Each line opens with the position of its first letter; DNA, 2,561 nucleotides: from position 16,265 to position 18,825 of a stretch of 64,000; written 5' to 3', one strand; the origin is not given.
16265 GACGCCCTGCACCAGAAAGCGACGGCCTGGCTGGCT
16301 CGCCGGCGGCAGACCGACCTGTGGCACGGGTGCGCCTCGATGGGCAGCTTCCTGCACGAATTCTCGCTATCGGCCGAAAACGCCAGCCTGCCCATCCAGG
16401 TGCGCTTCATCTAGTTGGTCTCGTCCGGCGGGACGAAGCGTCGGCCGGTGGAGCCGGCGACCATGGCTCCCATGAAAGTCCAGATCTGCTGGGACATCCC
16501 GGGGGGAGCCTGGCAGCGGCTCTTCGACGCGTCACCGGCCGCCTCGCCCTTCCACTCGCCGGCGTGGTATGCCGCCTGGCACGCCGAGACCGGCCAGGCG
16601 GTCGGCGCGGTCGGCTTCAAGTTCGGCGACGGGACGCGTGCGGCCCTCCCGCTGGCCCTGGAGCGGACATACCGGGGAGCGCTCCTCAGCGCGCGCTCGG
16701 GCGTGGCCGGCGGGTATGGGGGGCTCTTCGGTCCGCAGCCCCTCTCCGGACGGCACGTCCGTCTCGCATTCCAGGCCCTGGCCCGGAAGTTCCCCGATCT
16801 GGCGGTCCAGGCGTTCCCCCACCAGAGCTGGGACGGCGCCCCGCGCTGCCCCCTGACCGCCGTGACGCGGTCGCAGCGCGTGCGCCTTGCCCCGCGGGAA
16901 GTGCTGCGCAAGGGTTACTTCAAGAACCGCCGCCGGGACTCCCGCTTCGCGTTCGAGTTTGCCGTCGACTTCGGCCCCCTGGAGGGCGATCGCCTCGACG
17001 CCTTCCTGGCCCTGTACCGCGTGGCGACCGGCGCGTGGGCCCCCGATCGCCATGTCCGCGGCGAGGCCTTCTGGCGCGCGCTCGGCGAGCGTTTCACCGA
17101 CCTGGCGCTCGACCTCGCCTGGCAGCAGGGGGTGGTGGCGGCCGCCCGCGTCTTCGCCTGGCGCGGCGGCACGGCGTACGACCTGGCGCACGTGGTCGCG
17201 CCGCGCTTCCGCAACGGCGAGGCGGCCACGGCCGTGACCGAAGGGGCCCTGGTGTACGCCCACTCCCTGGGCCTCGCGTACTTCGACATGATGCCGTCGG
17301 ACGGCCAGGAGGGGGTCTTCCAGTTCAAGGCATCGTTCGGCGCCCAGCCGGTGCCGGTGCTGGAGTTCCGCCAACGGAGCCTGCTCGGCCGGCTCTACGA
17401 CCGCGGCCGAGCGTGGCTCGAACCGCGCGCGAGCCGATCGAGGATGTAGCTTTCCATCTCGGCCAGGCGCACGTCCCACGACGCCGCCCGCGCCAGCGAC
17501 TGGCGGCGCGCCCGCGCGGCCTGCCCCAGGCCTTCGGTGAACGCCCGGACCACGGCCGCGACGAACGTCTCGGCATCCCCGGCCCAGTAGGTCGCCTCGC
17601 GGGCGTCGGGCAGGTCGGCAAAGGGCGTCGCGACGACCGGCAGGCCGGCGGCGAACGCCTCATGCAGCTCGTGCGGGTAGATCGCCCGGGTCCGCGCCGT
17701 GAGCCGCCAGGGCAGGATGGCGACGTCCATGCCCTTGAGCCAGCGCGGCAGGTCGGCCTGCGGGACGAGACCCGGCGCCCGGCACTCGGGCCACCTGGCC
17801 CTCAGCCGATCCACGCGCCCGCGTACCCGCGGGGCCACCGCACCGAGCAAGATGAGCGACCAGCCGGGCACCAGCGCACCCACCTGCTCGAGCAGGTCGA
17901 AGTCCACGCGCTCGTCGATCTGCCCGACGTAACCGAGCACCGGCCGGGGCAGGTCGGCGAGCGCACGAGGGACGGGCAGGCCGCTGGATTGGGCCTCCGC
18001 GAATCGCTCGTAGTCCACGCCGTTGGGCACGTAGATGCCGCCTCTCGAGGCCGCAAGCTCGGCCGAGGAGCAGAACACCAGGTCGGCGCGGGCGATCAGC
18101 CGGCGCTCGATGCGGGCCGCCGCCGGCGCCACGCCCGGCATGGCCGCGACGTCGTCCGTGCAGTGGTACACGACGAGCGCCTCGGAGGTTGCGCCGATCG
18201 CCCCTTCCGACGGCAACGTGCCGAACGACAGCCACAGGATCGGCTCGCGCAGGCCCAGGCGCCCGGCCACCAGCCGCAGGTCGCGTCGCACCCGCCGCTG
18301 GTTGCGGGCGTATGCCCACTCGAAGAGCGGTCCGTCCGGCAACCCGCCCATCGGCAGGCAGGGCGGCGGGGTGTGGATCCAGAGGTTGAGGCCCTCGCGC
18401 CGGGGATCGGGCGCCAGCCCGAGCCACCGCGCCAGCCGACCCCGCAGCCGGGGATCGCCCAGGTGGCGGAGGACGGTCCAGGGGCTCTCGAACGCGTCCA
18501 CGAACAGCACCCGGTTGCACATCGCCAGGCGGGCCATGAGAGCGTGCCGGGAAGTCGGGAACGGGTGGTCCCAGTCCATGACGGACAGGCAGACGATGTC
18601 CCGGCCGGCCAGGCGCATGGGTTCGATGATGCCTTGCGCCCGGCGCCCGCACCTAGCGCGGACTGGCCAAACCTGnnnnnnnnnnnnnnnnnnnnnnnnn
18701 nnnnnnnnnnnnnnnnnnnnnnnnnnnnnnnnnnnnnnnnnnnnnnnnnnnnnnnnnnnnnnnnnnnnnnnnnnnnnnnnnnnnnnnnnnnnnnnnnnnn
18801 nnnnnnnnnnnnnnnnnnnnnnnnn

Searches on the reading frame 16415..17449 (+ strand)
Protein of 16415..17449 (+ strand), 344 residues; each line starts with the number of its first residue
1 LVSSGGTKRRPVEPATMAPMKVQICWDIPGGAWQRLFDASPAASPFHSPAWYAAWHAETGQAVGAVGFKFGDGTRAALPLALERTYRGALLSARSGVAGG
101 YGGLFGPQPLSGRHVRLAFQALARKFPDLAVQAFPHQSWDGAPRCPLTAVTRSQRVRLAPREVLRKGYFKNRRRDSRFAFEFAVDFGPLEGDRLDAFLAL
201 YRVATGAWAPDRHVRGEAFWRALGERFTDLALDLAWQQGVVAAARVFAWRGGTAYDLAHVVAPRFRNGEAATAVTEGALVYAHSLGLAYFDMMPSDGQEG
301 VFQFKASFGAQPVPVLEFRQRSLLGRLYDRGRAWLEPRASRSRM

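Call 13: search_protein_families(library=pfam, proteins=[window:16415-17449:+], max_evalue=0.001)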
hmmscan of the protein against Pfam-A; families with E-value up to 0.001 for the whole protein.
window:16415-17449:+ (344 aa): 1 family
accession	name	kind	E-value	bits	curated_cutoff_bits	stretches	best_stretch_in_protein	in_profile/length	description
PF13480.13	Acetyltransf_6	-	0.00064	20.3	22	1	173-296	12-138/143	Acetyltransferase (GNAT) domain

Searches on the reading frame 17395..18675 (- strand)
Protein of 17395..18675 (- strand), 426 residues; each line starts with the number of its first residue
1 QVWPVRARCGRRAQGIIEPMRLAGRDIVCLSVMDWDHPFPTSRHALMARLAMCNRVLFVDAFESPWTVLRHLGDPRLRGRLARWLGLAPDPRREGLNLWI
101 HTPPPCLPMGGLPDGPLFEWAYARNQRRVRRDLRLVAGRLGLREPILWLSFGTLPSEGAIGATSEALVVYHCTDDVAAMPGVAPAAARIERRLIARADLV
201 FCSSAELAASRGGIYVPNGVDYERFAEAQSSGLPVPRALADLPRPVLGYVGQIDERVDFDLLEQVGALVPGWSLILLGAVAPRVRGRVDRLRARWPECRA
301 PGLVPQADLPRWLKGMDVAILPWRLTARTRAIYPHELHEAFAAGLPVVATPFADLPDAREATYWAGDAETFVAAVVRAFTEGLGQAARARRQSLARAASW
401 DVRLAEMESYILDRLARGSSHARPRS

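Call 13: search_protein_families(library=pfam, proteins=[window:17395-18675:-], max_evalue=0.001)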
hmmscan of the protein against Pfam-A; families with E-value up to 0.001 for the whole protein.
window:17395-18675:- (426 aa): 1 family
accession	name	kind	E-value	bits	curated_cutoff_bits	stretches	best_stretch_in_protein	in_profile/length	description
PF13692.12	Glyco_trans_1_4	-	7.2e-11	43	27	1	244-379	1-140/142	Glycosyl transferases group 1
